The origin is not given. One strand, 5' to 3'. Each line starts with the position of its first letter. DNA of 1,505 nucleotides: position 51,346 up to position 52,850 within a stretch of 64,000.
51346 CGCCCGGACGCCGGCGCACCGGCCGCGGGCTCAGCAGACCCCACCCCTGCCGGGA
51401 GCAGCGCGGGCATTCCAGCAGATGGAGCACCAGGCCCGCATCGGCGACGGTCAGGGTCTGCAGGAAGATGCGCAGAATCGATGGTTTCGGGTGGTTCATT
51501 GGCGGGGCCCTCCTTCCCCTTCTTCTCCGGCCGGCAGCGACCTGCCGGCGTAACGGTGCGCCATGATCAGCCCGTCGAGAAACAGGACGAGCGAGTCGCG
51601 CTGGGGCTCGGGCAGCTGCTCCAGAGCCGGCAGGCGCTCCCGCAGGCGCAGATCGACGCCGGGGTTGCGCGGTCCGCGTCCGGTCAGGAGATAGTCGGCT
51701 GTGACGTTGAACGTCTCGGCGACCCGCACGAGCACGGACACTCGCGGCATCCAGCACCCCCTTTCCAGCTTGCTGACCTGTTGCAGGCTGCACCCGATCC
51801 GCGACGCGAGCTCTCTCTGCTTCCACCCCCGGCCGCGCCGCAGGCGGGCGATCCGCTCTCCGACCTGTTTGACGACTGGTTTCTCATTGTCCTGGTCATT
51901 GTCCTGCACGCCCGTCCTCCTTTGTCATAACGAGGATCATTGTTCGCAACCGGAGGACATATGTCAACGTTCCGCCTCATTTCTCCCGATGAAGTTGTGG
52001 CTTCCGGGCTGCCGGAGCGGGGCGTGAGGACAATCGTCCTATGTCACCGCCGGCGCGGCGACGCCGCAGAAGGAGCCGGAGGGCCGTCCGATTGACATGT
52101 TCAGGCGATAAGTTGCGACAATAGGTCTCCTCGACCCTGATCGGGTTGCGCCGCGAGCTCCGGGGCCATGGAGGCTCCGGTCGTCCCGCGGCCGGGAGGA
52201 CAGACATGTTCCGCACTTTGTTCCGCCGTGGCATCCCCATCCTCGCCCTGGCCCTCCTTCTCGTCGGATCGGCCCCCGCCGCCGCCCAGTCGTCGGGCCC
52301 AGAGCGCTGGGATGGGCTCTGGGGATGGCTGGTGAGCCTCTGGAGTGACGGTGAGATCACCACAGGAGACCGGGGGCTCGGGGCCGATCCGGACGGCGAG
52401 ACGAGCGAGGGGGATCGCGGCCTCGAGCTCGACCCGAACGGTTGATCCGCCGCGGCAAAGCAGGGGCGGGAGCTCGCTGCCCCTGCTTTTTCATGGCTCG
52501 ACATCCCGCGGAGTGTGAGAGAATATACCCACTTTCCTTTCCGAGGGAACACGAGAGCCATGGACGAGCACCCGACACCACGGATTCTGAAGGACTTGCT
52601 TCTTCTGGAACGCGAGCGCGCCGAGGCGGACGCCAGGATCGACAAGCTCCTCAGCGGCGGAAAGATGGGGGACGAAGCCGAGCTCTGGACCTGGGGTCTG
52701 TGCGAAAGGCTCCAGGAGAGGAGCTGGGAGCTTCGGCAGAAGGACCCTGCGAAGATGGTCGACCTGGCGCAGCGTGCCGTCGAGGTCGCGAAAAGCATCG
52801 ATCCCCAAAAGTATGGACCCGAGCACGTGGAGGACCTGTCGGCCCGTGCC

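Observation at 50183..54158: Duplicated XRE-HTH plus TPR-like regulator modules flanking a small secreted tandem-repeat peptide gene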

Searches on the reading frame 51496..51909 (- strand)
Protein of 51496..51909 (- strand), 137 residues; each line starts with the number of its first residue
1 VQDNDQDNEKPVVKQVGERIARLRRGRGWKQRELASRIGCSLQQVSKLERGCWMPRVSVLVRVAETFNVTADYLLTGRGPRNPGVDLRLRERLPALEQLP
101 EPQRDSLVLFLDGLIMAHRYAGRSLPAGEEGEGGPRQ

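Call 3: search_protein_families(library=pfam, max_evalue=1, proteins=[window:51496-51909:-])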
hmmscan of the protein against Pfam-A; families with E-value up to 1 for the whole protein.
window:51496-51909:- (137 aa): 13 families
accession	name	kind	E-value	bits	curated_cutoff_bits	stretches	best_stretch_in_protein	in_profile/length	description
PF12844.13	HTH_19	-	1.8e-12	47.4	30.2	1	17-79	1-63/64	Helix-turn-helix domain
PF13560.12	HTH_31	-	7.8e-12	45.8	27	1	15-72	1-59/64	Helix-turn-helix domain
PF01381.28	HTH_3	-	1.7e-11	44.4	23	1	20-74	1-55/55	Helix-turn-helix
PF04545.22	Sigma70_r4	-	0.00019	21.3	24.1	1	22-50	14-42/50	Sigma-70, region 4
PF08667.16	BetR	-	0.0002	21.9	21.6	1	13-97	7-94/148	BetR domain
PF13744.12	HTH_37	-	0.00027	21.1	27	1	14-51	17-54/80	Helix-turn-helix domain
PF13443.12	HTH_26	-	0.00045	20.8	22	1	20-70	2-53/63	Cro/C1-type HTH DNA-binding domain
PF08281.18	Sigma70_r4_2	-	0.00072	19.6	25.7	1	95-114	7-27/54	Sigma-70, region 4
PF07022.19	Phage_CI_repr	-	0.011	16.5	22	1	19-80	2-63/65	Bacteriophage CI repressor helix-turn-helix domain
PF13384.12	HTH_23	-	0.012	15.8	24.6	1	19-47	9-36/50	Homeodomain-like domain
PF05269.17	Phage_CII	-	0.023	15.3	21.3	1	30-70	25-63/91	Bacteriophage CII protein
PF15731.11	MqsA_antitoxin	-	0.15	12.6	30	1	16-60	70-114/131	Antitoxin component of bacterial toxin-antitoxin system, MqsA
PF23843.2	DUF7210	-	0.25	11.4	27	1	114-130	5-21/38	Domain of unknown function (DUF7210)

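Call 7: search_protein_families(library=ncbifam, max_evalue=1, proteins=[window:51496-51909:-])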
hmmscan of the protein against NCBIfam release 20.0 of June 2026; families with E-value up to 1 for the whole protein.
window:51496-51909:- (137 aa): 19 families
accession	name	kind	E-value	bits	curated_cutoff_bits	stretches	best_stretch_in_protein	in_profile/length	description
NF041951.1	phage_RstR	subfamily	2e-19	69.8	80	1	16-119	3-104/108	RstR family transcriptional repressor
NF006015.0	PRK08154.1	subfamily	6.3e-09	35.4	204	1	3-84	18-99/314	anaerobic benzoate catabolism transcriptional regulator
TIGR03070.1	couple_hipB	subfamily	4.8e-08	32.8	71.65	1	14-69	1-56/58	type II toxin-antitoxin system Y4mF family antitoxin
NF047948.1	male_kill_WMK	equivalog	6.4e-07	29.1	300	1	5-76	152-223/300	WO male-killing family protein Wmk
NF052239.1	antitox_spr1629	equivalog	9.5e-07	28.2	335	1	16-76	3-63/377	spr1629 family repressor/antitoxin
TIGR00270.2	TIGR00270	equivalog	8.6e-06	25.6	110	1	7-69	67-129/159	multiprotein bridging factor aMBF1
NF007257.0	PRK09706.1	subfamily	1.4e-05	24.9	101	1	14-87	4-77/135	transcriptional repressor DicA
NF038139.1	Reg_Aceta_RamB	equivalog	2.7e-05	23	700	1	16-74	3-61/465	acetate metabolism transcriptional regulator RamB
NF007408.0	PRK09943.1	equivalog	0.00044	19.9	211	1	15-70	7-62/185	HTH-type transcriptional regulator PuuR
TIGR03830.1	CxxCG_CxxCG_HTH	subfamily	0.00062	19.6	61.8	1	16-58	66-108/127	type II TA system antitoxin MqsA family protein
TIGR02937.1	sigma70-ECF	superfamily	0.00062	19.4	42.9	1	19-50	124-155/165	sigma-70 family RNA polymerase sigma factor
NF041575.1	antitoxPezA_Strep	equivalog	0.0039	17.2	290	1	16-70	2-56/158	type II toxin-antitoxin system antitoxin PezA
NF046032.1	TransRegSlrRBacil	equivalog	0.0062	16.6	250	1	19-72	5-59/149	HTH-type transcriptional regulator SlrR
NF003162.0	PRK04140.1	equivalog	0.0076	15.3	263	1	16-69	127-180/317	transcriptional regulator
NF010465.0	PRK13890.1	equivalog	0.025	14.7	96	1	20-75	10-65/121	conjugal transfer protein TrbA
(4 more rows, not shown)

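Call 73: search_solved_structures(query=A6, max_evalue=10, show_alignments=0)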
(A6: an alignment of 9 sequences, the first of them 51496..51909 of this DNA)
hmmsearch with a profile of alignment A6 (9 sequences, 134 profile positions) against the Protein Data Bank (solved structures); distinct sequences matched with E-value up to 10: 92 (the best 60 are shown).
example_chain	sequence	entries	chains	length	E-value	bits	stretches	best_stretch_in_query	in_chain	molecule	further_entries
7t8i_A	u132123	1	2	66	4e-11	46.1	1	10-70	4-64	Phage element (ICEBs1)transcriptional regulator (Xre family)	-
9sf2_A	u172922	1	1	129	2.1e-10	43.8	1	9-84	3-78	Transcriptional regulator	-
1per_L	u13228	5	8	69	3.8e-10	43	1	11-78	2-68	PROTEIN (434 REPRESSOR) | 434 REPRESSOR | REPRESSOR PROTEIN CI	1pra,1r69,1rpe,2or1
1sq8_A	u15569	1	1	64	1.4e-09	41.1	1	11-72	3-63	dh434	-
3qq6_A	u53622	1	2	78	3e-09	40.1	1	9-73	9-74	HTH-type transcriptional regulator sinR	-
1r63_A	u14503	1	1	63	5.2e-09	39.3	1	11-72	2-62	REPRESSOR PROTEIN FROM BACTERIOPHAGE 434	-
5tn0_A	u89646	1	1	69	6.3e-09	39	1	11-73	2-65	HTH-type transcriptional regulator SinR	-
1b0n_A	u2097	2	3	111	7.3e-09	38.8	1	11-77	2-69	PROTEIN (SINR PROTEIN) | HTH-TYPE TRANSCRIPTIONAL REGULATOR SINR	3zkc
8tac_A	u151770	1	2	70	1.1e-08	38.2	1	8-65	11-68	DBP48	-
2r63_A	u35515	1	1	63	4.2e-08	36.4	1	21-72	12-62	REPRESSOR PROTEIN FROM BACTERIOPHAGE 434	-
1adr_A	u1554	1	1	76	7.7e-08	35.5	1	9-73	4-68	P22 C2 REPRESSOR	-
1x57_A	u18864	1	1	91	1.2e-07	34.9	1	4-64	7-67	Endothelial differentiation-related factor 1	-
2r1j_L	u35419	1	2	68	1.4e-07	34.7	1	9-72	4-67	Repressor protein C2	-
3jxb_C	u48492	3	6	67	1.4e-07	34.6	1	10-72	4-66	Repressor protein C2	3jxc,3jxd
6zvh_i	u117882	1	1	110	2e-07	34.1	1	4-63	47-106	Endothelial differentiation-related factor 1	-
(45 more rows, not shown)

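Call 109: search_protein_families(library=padloc, max_evalue=0.01, proteins=[window:51496-51909:-])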
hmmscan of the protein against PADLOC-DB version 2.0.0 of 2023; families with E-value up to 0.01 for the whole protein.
window:51496-51909:- (137 aa): 16 families
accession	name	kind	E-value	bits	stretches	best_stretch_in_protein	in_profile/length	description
PDLC02926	HTH_VI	-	1.4e-10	39.3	1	16-75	2-61/92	-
PDLC03951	RmrA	-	1.4e-08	32.1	1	17-76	10-69/400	-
PDLC04775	PDC-M69A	-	1.7e-08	32.9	1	13-77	5-69/113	-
PDLC03947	RmrA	-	2e-08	31.4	1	13-75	9-71/383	-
PDLC03954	RmrA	-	6.4e-08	29.9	1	10-78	5-73/380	-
PDLC03945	RmrA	-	6.2e-07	26.9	1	16-76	3-63/394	-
PDLC04142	capH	-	1.6e-06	27.1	1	16-107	7-91/103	capH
PDLC03952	RmrA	-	6.2e-06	23.3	1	14-76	21-83/395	-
PDLC03944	RmrA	-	6.7e-06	23.4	1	17-75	8-66/384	-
PDLC03949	RmrA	-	8.5e-06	22.9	1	19-77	6-64/363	-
PDLC03955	RmrA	-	1.7e-05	22.2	1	17-79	22-84/371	-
PDLC03956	RmrA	-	6.4e-05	20.2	1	16-77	9-71/399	-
PDLC03953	RmrA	-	0.0026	15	1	15-92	5-81/373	-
PDLC03948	RmrA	-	0.004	14.1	1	16-76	9-69/397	-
PDLC04762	PDC-M64C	-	0.0045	15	1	15-66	27-78/97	-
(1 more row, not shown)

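Call 110: search_protein_families(library=phrogs, max_evalue=0.001, proteins=[window:51496-51909:-])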
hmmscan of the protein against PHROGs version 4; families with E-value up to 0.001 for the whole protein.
window:51496-51909:- (137 aa): 18 families
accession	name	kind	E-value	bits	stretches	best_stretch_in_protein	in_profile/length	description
phrog_8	-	transcription regulation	1e-18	68.9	1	7-87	68-148/346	transcriptional regulator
phrog_2328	-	transcription regulation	8.2e-14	52.5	1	3-86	3-92/128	transcriptional repressor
phrog_5823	-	transcription regulation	1.1e-12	48.8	1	15-96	6-87/404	transcriptional regulator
phrog_2439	-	transcription regulation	1.2e-11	45.1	1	16-83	8-75/367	transcriptional regulator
phrog_4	-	transcription regulation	9.4e-11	42.3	1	12-85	129-202/400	transcriptional repressor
phrog_3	-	transcription regulation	3.5e-10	41.2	1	14-82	87-153/430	transcriptional repressor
phrog_2967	-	transcription regulation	3.6e-09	37.5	1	12-81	7-76/225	transcriptional regulator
phrog_1373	-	transcription regulation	1.3e-08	36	1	13-78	63-126/166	transcriptional regulator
phrog_7241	-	transcription regulation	9.5e-07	29.9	1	20-75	66-121/122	transcriptional regulator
phrog_2104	-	unknown function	2.1e-06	28.9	1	8-59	32-83/103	-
phrog_7396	-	unknown function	2.5e-05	25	1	2-75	2-78/227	-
phrog_3037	-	transcription regulation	3.7e-05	24.6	1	15-83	17-83/189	transcriptional repressor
phrog_2339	-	DNA, RNA and nucleotide metabolism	5e-05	24.2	1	4-51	14-61/98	HTH DNA binding protein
phrog_34939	-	unknown function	0.00012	22.8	1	15-76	9-71/280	-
phrog_9908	-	DNA, RNA and nucleotide metabolism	0.00043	20.5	1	11-70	7-68/282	DNA binding protein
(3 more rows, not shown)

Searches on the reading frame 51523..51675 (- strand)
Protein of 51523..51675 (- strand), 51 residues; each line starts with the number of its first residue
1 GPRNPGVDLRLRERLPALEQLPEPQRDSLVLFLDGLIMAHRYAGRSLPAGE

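Call 74: search_protein_families(library=pfam, max_evalue=10, proteins=[window:51523-51675:-])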
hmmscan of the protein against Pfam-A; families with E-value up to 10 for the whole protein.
seq(51 aa): 1 family
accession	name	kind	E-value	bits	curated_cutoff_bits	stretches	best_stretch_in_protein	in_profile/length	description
PF08281.18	Sigma70_r4_2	-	0.088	12.9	25.7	1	17-36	7-27/54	Sigma-70, region 4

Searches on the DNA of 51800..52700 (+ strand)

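Call 102: search_rna_families(source=window, start=51800, end=52700, threshold=evalue, max_evalue=10)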
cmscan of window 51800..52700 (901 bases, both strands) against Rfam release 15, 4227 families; matches with E-value up to 10: 2.
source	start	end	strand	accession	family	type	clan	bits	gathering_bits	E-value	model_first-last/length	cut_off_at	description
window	52413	52490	+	RF02231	sX12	Gene; sRNA;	-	22.5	106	0.17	1-78/78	no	Xanthomonas sRNA sX12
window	51962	52029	+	RF01553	TB9Cs1H3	Gene; snRNA; snoRNA; HACA-box;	-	15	35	3.4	1-65/65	no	Trypanosomatid snoRNA TB9Cs1H3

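Call 107: build_rna_model(alignment_id=A8, structure=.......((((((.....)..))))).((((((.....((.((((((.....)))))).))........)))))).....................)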
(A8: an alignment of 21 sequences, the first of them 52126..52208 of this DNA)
Model R1 built from alignment A8 (21 sequences, 96 columns); structure: as given.
model positions 83; base pairs 20; branch points 1; effective number of sequences 10.08; information 0.684 bits per position. Calibrated on 0.2 Mb of random sequence (short: E-values are rough).
structure used (alignment columns):
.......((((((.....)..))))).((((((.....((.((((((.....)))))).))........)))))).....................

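Call 108: search_with_rna_model(model_id=R1, sources=[window, L003, L007, L012, L013, L014, L018, L019, L020, L021, L022, L023, L024, L025, L026, L027, L028, L029, L030, L031, L032, L033, L034, L035, L036, L037, L038, L039, L040, L041, L042, L044, L045, L046, L048, L049, L054, L055, L057, L059, L062, L066, L067, L068, L069, L070, L071, L072], max_evalue=1)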
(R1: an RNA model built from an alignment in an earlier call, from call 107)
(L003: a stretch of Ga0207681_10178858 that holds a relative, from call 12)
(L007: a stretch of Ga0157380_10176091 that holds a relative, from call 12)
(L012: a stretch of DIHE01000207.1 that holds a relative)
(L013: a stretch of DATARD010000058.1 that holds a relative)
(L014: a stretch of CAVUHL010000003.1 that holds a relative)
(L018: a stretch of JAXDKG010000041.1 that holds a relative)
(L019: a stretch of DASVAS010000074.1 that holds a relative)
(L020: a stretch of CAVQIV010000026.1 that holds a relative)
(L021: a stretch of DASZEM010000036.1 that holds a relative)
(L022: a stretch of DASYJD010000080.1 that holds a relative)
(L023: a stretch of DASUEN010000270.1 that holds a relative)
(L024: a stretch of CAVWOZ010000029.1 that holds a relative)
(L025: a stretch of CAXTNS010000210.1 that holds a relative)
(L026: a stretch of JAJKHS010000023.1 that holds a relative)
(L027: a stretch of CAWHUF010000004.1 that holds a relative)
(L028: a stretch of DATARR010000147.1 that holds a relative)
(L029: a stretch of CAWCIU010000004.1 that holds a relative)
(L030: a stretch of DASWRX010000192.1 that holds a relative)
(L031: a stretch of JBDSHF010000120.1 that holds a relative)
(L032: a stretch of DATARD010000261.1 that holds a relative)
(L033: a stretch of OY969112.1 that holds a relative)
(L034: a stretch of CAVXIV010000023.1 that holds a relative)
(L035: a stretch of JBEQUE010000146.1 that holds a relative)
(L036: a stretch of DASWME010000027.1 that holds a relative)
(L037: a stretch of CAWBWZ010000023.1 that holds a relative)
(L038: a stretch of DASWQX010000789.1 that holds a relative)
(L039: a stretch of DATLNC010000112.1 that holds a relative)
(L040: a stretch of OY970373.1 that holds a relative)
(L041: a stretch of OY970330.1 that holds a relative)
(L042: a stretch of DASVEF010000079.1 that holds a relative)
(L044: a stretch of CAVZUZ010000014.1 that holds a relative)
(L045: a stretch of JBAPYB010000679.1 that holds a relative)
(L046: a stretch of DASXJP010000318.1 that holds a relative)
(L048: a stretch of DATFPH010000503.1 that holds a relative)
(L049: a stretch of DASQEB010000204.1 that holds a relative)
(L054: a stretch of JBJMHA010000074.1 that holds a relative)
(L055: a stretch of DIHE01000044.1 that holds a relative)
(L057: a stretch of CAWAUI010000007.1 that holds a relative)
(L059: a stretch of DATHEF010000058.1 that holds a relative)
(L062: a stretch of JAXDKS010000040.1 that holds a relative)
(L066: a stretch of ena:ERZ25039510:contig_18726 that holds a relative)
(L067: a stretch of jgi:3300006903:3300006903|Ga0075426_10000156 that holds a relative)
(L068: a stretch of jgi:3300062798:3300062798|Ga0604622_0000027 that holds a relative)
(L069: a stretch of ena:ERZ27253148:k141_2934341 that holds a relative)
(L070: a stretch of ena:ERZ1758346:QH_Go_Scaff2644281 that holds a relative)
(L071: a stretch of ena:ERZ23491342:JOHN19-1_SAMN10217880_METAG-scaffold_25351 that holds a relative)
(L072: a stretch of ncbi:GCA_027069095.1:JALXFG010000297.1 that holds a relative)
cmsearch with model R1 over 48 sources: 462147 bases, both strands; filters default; matches with E-value up to 1: 23.
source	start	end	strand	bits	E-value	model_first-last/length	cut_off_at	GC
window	52128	52208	+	77.5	4.3e-19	1-83/83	no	0.73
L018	3492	3573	+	72.1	1.4e-17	1-83/83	no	0.7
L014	3511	3591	+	69.9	6e-17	1-83/83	no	0.64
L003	1069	1151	+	54.5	1.4e-12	1-83/83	no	0.72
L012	3544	3625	+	52.9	3.7e-12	1-83/83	no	0.62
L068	4265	4344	-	45.3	5.3e-10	1-83/83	no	0.68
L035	1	52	+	44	1.2e-09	32-83/83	5'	0.62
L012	3584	3706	-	20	0.0074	1-83/83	no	0.63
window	49376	49449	+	17.2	0.045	1-83/83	no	0.65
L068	6987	7038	-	17.2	0.047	1-83/83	no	0.73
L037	6194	6277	+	17.1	0.048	1-83/83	no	0.69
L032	4468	4537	-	16.1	0.093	1-83/83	no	0.76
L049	5432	5494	+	15.4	0.15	1-83/83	no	0.67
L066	11882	11929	+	14.2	0.31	1-83/83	no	0.69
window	61124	61160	-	14.1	0.34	27-62/83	no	0.68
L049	3578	3637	+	13.8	0.4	1-83/83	no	0.62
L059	750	785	+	13.8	0.42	25-64/83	no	0.83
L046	4540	4605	-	13.6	0.46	1-83/83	no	0.74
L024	4140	4199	+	13.4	0.54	1-83/83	no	0.7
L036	6410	6472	+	13.3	0.57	1-83/83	no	0.73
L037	2087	2158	-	13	0.7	1-83/83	no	0.67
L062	5428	5488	+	12.6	0.88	1-83/83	no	0.7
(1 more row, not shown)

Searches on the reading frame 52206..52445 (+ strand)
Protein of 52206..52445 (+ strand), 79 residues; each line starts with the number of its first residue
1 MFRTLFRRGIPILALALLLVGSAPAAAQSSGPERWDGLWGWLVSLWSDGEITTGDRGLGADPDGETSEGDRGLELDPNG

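Call 3: search_protein_families(library=pfam, max_evalue=1, proteins=[window:52206-52445:+])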
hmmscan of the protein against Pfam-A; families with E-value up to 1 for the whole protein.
window:52206-52445:+ (79 aa): 1 family
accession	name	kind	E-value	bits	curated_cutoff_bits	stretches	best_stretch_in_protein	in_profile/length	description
PF04956.18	TrbC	-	0.19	12.4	27.9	1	7-43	10-45/98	TrbC/VIRB2 pilin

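Call 7: search_protein_families(library=ncbifam, max_evalue=1, proteins=[window:52206-52445:+])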
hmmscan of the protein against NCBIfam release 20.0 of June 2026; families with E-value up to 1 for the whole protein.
window:52206-52445:+ (79 aa): 0 families

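Call 8: find_homologous_proteins(query=window:52206-52445:+, max_evalue=1)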
Query window:52206-52445:+ (79 aa): 11 proteins with E <= 1 among 14 candidates.
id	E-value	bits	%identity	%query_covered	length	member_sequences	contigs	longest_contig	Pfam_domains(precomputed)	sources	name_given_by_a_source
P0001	5.7e-45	169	100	100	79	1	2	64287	-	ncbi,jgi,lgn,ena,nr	ncbi:MAG TPA: hypothetical protein VEW48_23995 [Thermoanaerobaculia bacterium]|nr:hypothetical prote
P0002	2.1e-31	125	72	99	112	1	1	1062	-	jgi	jgi:hypothetical protein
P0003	2.7e-30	122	72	100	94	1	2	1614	-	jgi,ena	-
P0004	9.8e-30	120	68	100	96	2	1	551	-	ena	-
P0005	1.0e-27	114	68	100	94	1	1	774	-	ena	-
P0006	1.6e-27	113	63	100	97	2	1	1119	-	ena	-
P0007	3.5e-27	112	62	100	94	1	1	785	-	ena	-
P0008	8.4e-25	104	65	100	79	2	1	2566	-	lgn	-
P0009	3.1e-22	96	65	100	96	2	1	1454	-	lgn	-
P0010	6.4e-21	92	57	100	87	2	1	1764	-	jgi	jgi:hypothetical protein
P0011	5.7e-14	70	46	100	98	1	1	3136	-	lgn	-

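Call 11: find_related_loci(query=A1, collection=genome_contigs, flank=8000)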
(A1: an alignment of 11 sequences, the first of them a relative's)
Query A1 (79 aa) in genome_contigs; peptide patterns used: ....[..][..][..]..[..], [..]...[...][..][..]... (x = any residue, [..] = any of these).
81 stretches matched a pattern, but none encodes a relative of the query by tblastn (E <= 1e-3).

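Call 12: find_related_loci(query=A1, collection=metagenome_contigs, flank=8000)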
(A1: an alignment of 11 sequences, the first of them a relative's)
Query A1 (79 aa) in metagenome_contigs; peptide patterns used: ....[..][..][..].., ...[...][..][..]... (x = any residue, [..] = any of these).
599 stretches matched a pattern (row limit reached: there are more); 5 encode a relative of the query (tblastn E <= 1e-3); 5 distinct loci.
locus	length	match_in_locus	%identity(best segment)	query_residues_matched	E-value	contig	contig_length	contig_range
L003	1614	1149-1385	72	1-79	7e-35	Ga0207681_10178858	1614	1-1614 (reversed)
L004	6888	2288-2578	63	1-79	1e-31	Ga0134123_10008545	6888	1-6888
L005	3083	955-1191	73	1-79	6e-27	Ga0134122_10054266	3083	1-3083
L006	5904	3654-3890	52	1-78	3e-19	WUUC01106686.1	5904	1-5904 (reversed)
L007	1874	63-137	64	55-79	5e-7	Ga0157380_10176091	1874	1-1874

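Call 109: search_protein_families(library=padloc, max_evalue=0.01, proteins=[window:52206-52445:+])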
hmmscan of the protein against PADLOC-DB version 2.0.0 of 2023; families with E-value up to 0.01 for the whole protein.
window:52206-52445:+ (79 aa): 0 families

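Call 110: search_protein_families(library=phrogs, max_evalue=0.001, proteins=[window:52206-52445:+])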
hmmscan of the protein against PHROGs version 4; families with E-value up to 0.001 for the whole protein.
window:52206-52445:+ (79 aa): 0 families
